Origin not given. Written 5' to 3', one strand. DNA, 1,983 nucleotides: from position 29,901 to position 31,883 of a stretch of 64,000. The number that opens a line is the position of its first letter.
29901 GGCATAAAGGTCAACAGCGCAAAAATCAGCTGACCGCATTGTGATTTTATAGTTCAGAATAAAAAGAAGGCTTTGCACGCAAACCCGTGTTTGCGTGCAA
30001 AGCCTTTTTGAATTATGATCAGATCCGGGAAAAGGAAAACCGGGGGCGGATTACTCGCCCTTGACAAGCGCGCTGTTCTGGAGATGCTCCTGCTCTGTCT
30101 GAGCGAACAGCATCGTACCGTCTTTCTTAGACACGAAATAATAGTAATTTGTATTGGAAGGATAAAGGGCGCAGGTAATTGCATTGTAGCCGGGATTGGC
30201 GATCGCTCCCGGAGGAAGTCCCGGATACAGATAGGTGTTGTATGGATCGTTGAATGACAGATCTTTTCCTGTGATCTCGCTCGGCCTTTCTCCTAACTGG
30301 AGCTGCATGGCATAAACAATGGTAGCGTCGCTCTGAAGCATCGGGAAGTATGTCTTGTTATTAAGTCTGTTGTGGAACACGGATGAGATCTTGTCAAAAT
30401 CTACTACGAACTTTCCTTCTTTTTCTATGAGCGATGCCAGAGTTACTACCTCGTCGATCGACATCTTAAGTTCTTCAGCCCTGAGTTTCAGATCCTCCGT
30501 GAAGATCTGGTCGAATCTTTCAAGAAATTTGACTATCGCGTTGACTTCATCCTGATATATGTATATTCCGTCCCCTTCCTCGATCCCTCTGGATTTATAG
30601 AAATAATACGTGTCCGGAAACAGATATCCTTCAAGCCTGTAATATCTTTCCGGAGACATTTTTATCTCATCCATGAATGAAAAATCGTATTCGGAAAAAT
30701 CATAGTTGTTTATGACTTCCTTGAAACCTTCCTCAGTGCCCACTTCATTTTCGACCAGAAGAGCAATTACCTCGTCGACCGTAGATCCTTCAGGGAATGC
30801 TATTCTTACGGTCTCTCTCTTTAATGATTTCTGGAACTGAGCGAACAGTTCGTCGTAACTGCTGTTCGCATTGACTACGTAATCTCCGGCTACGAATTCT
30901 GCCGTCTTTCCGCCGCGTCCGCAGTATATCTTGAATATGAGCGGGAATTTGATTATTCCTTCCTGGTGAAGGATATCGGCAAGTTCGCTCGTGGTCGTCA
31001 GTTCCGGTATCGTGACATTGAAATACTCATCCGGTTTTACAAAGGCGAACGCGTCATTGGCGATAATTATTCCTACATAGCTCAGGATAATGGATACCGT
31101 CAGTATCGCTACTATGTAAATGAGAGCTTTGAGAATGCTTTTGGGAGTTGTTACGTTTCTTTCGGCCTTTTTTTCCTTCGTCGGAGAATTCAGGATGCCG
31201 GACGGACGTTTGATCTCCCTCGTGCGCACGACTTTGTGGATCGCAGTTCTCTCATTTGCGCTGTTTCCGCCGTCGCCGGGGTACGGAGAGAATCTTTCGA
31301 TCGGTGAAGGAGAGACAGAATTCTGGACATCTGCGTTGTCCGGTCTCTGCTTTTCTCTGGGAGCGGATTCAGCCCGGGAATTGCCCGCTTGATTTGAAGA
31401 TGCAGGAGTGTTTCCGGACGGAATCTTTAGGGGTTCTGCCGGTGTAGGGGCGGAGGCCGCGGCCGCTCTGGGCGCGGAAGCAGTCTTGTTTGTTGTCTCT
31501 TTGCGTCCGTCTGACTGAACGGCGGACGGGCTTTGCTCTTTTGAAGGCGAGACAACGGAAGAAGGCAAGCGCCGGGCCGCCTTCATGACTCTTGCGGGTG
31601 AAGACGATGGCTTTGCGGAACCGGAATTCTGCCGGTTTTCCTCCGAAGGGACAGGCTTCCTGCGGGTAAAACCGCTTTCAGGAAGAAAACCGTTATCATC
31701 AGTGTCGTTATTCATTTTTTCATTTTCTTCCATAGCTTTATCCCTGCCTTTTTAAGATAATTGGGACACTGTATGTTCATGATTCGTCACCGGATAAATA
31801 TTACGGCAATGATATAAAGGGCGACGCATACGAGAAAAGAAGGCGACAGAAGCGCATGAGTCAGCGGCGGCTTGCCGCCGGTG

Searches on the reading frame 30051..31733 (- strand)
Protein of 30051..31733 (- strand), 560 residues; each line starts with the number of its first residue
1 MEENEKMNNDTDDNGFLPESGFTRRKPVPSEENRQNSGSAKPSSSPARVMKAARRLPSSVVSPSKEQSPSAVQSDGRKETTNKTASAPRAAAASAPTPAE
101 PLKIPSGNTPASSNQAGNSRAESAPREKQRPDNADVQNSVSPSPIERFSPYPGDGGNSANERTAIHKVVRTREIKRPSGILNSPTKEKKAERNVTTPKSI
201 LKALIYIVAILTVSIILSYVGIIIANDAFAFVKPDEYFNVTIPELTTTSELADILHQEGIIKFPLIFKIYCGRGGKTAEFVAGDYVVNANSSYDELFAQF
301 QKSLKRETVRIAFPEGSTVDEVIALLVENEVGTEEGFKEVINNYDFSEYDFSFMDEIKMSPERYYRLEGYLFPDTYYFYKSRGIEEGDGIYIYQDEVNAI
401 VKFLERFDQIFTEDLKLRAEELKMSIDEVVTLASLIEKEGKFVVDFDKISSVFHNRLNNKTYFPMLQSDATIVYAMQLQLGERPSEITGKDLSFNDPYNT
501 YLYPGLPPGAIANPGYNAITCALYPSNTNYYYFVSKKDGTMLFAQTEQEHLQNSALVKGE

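Call 54: search_protein_families(library=pfam, proteins=[window:30051-31733:-], max_evalue=0.00001)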
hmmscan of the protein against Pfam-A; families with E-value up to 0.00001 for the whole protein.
window:30051-31733:- (560 aa): 1 family
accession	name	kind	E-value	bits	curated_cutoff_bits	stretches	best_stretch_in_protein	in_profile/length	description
PF02618.21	YceG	-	8.8e-70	235.7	32.4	1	240-554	1-273/275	YceG-like family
